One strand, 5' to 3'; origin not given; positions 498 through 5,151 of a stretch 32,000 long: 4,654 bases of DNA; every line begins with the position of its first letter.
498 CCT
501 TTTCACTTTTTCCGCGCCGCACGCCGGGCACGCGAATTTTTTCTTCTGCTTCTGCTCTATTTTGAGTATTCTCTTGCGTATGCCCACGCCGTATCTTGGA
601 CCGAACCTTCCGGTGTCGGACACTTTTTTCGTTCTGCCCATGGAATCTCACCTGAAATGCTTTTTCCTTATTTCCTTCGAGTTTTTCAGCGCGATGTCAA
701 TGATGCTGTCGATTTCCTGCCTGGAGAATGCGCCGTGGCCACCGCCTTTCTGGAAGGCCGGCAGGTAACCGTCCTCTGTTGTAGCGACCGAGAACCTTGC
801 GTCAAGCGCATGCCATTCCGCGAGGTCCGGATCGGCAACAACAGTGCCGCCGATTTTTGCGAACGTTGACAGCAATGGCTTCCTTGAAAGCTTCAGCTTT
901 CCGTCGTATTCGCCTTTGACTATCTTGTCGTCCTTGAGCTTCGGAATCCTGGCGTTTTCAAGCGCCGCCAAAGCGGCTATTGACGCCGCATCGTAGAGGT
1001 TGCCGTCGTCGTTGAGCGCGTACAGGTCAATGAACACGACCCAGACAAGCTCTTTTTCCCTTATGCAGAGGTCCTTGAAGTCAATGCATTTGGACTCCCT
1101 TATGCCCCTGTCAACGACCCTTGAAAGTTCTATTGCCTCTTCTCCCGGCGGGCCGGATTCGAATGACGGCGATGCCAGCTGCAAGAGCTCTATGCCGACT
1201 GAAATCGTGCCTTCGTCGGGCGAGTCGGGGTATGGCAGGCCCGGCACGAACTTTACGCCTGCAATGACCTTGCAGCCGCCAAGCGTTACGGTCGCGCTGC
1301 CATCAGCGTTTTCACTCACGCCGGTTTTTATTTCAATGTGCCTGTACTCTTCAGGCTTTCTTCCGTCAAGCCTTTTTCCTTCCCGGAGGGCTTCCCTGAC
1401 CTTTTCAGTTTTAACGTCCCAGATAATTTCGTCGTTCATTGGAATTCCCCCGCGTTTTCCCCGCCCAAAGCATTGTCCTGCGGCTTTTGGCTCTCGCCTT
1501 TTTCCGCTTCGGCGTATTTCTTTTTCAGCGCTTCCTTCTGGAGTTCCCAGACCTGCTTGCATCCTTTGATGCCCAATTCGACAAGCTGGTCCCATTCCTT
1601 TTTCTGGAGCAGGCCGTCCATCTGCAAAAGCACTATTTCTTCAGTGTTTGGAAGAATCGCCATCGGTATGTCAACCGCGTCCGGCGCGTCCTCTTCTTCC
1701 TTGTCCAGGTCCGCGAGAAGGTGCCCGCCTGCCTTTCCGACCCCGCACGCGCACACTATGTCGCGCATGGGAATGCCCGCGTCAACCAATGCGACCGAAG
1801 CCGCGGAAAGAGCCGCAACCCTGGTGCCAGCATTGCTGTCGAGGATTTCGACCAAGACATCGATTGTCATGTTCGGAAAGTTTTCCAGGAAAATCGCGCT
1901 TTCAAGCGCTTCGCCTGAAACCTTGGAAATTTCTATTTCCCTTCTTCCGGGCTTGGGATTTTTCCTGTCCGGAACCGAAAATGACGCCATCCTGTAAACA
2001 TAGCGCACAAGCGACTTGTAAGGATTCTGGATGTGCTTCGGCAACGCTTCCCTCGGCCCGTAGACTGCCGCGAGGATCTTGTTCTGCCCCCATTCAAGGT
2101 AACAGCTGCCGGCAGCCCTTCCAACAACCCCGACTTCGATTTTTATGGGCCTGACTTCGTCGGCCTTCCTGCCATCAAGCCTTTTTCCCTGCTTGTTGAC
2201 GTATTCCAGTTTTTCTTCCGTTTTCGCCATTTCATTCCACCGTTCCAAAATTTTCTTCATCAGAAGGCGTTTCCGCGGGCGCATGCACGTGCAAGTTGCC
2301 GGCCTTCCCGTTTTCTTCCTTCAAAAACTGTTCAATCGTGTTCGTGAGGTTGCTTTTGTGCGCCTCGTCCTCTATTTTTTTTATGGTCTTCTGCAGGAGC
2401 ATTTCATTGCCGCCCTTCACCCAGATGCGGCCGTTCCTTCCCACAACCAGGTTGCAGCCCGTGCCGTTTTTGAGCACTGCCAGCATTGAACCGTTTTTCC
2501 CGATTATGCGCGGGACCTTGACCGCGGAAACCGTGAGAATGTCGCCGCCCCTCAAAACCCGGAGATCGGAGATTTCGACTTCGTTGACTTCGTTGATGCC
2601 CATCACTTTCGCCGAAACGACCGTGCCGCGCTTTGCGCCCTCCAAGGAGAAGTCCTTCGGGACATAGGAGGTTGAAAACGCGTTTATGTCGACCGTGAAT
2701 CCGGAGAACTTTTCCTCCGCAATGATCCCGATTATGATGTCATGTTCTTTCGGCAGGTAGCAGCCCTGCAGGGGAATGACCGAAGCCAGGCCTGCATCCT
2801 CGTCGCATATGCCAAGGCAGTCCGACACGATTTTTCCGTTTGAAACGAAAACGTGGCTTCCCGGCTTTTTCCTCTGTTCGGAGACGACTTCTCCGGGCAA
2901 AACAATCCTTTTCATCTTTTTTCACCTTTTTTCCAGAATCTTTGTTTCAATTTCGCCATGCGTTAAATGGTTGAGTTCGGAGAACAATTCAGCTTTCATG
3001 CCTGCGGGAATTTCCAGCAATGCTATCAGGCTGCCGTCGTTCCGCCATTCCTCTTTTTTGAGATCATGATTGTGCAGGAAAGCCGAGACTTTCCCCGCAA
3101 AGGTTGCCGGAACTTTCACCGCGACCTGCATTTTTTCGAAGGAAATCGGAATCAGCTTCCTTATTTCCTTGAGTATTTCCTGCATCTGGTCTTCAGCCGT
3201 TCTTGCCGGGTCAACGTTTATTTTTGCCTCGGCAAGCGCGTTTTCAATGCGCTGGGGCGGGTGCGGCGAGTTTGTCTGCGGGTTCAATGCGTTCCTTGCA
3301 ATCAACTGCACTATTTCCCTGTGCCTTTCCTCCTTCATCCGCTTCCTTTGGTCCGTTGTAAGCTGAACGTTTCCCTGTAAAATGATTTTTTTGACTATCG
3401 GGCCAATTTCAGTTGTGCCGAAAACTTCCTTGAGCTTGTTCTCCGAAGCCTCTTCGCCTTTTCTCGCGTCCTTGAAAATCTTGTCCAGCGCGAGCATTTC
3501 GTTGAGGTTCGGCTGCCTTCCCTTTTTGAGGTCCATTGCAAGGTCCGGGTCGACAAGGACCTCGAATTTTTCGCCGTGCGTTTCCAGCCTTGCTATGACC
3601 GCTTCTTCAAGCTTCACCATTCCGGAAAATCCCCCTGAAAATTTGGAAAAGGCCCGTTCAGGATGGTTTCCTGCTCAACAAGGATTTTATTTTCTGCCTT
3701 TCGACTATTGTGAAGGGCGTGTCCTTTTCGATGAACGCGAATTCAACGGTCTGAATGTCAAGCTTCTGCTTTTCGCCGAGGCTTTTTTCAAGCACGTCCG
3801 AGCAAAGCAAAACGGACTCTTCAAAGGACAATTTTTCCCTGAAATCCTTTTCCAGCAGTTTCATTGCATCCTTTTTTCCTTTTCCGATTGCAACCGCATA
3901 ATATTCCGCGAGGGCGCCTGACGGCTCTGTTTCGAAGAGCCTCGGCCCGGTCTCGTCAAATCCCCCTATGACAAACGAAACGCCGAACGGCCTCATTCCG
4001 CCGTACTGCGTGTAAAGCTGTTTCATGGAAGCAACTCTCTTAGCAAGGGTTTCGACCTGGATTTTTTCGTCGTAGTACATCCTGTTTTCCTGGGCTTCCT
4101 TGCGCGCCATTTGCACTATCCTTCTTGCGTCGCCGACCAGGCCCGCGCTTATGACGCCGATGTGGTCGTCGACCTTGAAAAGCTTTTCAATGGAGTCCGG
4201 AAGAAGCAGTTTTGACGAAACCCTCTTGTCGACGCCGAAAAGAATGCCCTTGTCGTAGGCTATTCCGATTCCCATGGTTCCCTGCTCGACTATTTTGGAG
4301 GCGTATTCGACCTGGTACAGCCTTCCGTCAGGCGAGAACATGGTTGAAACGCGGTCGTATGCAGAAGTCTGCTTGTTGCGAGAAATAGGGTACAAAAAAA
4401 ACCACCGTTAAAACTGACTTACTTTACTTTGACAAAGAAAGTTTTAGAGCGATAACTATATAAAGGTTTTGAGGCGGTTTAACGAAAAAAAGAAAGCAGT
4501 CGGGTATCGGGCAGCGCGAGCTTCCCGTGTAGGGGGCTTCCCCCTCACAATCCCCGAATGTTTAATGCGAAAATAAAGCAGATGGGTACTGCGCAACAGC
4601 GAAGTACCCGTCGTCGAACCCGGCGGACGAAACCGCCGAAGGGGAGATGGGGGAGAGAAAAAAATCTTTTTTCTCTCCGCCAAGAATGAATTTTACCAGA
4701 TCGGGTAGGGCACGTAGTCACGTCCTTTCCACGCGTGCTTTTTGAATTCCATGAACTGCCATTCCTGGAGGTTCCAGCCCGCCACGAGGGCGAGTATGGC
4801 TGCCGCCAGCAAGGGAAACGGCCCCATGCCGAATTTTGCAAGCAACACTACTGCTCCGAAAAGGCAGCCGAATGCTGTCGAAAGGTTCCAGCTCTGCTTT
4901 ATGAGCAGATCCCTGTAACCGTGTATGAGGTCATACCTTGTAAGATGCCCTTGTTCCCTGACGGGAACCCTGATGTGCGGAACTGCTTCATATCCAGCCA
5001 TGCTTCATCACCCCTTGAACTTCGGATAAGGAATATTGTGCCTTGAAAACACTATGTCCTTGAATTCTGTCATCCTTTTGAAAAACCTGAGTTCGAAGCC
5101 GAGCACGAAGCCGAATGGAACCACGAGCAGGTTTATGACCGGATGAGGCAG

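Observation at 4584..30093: Modular REP-like repeat family: invariant ACGAAA-loop hairpin with covarying stems, at 7 intergenic loci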

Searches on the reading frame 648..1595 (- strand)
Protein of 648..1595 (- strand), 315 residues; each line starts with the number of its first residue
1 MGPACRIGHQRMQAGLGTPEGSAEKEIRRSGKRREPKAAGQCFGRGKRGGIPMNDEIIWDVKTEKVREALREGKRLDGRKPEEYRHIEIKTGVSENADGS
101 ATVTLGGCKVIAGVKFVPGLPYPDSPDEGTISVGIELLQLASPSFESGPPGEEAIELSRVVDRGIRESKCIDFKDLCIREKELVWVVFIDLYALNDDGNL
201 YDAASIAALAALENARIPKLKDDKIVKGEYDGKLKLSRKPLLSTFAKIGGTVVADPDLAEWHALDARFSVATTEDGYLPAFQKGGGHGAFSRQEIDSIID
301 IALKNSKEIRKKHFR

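Call 14: search_protein_families(library=pfam, proteins=[window:648-1595:-])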
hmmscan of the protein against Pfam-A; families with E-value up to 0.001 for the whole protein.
window:648-1595:- (315 aa): 2 families
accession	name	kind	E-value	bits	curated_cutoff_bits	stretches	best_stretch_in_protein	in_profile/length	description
PF01138.27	RNase_PH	-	2.3e-32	112.6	25.5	1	83-218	1-130/130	3' exoribonuclease family, domain 1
PF03725.20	RNase_PH_C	-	7.5e-10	39.1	20.8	1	242-304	5-66/67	3' exoribonuclease family, domain 2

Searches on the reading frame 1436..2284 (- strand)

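Call 14: search_protein_families(library=pfam, proteins=[window:1436-2284:-])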
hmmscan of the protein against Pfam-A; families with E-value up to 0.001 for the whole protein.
window:1436-2284:- (282 aa): 2 families
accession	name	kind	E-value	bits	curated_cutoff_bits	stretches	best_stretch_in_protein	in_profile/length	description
PF01138.27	RNase_PH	-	3.5e-31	108.8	25.5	1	43-172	1-130/130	3' exoribonuclease family, domain 1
PF03725.20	RNase_PH_C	-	4.9e-09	36.4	20.8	1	175-241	1-67/67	3' exoribonuclease family, domain 2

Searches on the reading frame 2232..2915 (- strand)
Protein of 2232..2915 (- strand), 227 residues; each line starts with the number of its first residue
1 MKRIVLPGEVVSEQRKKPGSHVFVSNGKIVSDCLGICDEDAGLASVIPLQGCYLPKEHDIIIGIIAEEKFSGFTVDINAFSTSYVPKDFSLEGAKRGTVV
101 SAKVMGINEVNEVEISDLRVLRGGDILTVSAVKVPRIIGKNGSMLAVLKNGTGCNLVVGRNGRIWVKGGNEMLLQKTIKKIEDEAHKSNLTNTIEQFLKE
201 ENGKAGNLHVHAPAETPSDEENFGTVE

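Call 14: search_protein_families(library=pfam, proteins=[window:2232-2915:-])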
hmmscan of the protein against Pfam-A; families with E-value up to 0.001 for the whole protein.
window:2232-2915:- (227 aa): 4 families
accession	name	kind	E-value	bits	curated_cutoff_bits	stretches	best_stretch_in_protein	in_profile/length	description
PF15985.11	KH_6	-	6.4e-09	36.4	27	1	126-171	3-46/47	KH domain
PF22625.2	ECR1_N_2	-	1.7e-06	28.1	27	1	3-50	2-51/51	Exosome RNA binding protein RRP4 N-terminal domain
PF00013.35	KH_1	-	0.00038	20.6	21.5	0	127-170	4-53/66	KH domain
PF21262.3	RRP40_S1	-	0.00049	20.4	27.1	0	53-113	1-68/83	Exosome complex component RRP40, S1 domain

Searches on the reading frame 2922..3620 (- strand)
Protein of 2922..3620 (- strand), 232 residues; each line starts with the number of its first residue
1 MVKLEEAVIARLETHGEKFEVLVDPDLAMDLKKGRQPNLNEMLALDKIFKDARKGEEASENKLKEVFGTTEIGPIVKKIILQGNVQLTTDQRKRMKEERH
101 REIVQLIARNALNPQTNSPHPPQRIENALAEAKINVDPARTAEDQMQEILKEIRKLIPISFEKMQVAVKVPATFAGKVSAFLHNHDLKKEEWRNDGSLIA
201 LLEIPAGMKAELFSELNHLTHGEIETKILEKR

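Call 14: search_protein_families(library=pfam, proteins=[window:2922-3620:-])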
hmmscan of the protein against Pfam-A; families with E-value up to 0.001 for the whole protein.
window:2922-3620:- (232 aa): 3 families
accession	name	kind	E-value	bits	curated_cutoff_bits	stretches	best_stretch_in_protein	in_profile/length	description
PF01172.24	SBDS_N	-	1.3e-25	89.6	24.6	1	7-93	2-88/88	Shwachman-Bodian-Diamond syndrome (SBDS) N-terminal domain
PF09377.16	SBDS_domain_II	-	7.7e-23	80.6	27.2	1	101-162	1-62/62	SBDS protein, domain II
PF20268.4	SBDS_C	-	4.5e-14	52.5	27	1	164-230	1-70/71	SBDS protein, C-terminal domain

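Call 53: find_encoding_contigs(protein=window:2922-3620:-, flank=10000, max_places=8)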
Protein window:2922-3620:- (232 aa): 2 contigs read that carry it; 2 places shown.
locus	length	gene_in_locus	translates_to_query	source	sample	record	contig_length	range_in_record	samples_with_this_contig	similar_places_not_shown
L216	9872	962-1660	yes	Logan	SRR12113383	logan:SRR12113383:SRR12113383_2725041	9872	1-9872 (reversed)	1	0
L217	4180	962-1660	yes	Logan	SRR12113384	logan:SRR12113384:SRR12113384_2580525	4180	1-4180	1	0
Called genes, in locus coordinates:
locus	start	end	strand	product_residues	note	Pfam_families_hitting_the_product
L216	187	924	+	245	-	PF10584:Proteasome_A_N, PF00227:Proteasome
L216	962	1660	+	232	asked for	PF01172:SBDS_N, PF09377:SBDS_domain_II, PF20268:SBDS_C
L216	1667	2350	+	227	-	PF22625:ECR1_N_2 (weak), PF15985:KH_6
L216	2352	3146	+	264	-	PF01138:RNase_PH, PF03725:RNase_PH_C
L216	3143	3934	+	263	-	PF01138:RNase_PH, PF03725:RNase_PH_C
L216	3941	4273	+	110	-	PF01780:Ribosomal_L37ae, PF11781:Zn_ribbon_RRN7 (weak)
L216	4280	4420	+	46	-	PF03604:Zn_ribbon_RPAB4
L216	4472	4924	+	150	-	-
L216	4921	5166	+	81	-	PF09341:Pcc1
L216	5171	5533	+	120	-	PF01920:Prefoldin_2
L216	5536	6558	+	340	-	PF01368:DHH, PF02272:DHHA1 (weak)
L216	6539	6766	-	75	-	-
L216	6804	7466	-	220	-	PF00702:Hydrolase, PF13419:HAD_2, PF13242:Hydrolase_like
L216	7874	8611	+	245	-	PF01168:Ala_racemase_N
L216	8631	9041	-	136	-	-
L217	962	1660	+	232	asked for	PF01172:SBDS_N, PF09377:SBDS_domain_II, PF20268:SBDS_C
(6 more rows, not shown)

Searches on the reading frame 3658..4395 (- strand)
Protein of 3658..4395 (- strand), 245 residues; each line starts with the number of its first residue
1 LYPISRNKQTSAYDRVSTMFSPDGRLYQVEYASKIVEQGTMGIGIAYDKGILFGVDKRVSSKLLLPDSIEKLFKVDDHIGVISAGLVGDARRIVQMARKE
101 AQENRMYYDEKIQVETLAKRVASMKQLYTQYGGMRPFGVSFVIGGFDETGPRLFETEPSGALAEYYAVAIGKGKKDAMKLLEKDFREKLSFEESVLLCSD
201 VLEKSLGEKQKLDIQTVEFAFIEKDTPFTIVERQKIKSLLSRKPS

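Call 14: search_protein_families(library=pfam, proteins=[window:3658-4395:-])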
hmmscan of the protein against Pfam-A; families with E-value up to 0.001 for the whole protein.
window:3658-4395:- (245 aa): 2 families
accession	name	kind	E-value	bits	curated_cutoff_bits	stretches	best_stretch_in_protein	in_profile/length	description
PF00227.31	Proteasome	-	1.4e-54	185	22.4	1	36-221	1-188/189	Proteasome subunit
PF10584.14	Proteasome_A_N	-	1.5e-10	41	27.7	1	13-32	1-20/23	Proteasome subunit A N-terminal signature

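Call 96: find_homologous_proteins(query=window:3658-4395:-, max_evalue=1e-90)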
Query window:3658-4395:- (245 aa): 145 proteins with E <= 1e-90 among 8000 candidates; the best 120 are listed.
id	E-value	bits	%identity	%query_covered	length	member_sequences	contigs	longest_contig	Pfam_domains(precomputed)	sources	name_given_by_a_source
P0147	1.7e-153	527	100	100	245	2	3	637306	PF00227.32,PF10584.15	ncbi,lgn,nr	ncbi:MAG: archaeal proteasome endopeptidase complex subunit alpha [Candidatus Diapherotrites archaeo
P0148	1.9e-125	435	87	92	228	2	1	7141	PF00227.32,PF10584.15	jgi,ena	-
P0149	4.6e-110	385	72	99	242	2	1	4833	PF00227.32,PF10584.15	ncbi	-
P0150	4.4e-107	375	69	99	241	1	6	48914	PF00227.32,PF10584.15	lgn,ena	-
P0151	1.7e-106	373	68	99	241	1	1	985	PF00227.32,PF10584.15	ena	-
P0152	3.1e-106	372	69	99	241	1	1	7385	PF00227.32,PF10584.15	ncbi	-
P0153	7.6e-106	371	69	99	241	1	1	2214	PF00227.32,PF10584.15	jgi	jgi:proteasome alpha subunit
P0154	8.5e-106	371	69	99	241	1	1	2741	PF00227.32,PF10584.15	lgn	-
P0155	1.0e-105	370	68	100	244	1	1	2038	PF00227.32,PF10584.15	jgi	-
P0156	1.0e-105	370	68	99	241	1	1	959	PF00227.32,PF10584.15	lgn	-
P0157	1.1e-105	370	68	99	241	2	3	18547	PF00227.32,PF10584.15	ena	-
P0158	1.1e-105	370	69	99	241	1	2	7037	PF00227.32,PF10584.15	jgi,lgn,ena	-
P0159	1.4e-105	370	70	99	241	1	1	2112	PF00227.32,PF10584.15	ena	-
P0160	1.5e-105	370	69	99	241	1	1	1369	PF00227.32,PF10584.15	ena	-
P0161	2.4e-105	369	69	99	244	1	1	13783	PF00227.32,PF10584.15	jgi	jgi:proteasome alpha subunit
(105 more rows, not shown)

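Call 97: find_encoding_contigs(protein=P0148, flank=10000, max_places=3)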
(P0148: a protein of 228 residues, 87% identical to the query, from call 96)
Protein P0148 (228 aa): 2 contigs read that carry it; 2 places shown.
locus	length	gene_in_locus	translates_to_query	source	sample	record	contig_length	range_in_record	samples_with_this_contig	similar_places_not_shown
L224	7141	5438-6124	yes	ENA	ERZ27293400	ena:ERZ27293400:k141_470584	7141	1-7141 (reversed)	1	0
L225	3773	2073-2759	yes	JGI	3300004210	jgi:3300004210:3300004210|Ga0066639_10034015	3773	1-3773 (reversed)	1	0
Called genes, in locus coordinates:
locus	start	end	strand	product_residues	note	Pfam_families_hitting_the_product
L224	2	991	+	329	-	?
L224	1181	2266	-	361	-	PF01171:ATP_bind_3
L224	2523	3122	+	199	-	PF00827:Ribosomal_L15e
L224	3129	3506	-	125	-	-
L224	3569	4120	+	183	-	PF01966:HD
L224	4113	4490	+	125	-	-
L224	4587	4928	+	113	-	-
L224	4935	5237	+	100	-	-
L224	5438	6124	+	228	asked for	PF10584:Proteasome_A_N, PF00227:Proteasome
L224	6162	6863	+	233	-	PF01172:SBDS_N, PF09377:SBDS_domain_II, PF20268:SBDS_C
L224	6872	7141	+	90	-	?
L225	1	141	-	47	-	?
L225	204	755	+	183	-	PF01966:HD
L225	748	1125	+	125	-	-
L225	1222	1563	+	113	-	-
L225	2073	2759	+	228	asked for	PF10584:Proteasome_A_N, PF00227:Proteasome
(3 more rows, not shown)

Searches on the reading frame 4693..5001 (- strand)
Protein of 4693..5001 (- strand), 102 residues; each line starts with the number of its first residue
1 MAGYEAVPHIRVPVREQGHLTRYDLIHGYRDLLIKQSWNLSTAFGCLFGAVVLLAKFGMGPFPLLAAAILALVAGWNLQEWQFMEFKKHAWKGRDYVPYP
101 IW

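Call 14: search_protein_families(library=pfam, proteins=[window:4693-5001:-])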
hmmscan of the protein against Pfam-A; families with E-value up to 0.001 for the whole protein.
window:4693-5001:- (102 aa): 0 families

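Call 57: search_protein_families(library=pfam, proteins=[window:4693-5001:-], max_evalue=0.1)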
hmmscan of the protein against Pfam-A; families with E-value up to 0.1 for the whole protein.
window:4693-5001:- (102 aa): 1 family
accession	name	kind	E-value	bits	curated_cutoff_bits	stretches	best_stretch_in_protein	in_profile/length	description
PF14012.11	DUF4229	-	0.054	14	27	1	47-75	14-42/68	Protein of unknown function (DUF4229)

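Call 90: search_protein_families(library=ncbifam, proteins=[window:4693-5001:-], max_evalue=0.01)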
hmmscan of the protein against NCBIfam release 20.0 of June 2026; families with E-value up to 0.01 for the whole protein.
window:4693-5001:- (102 aa): 0 families
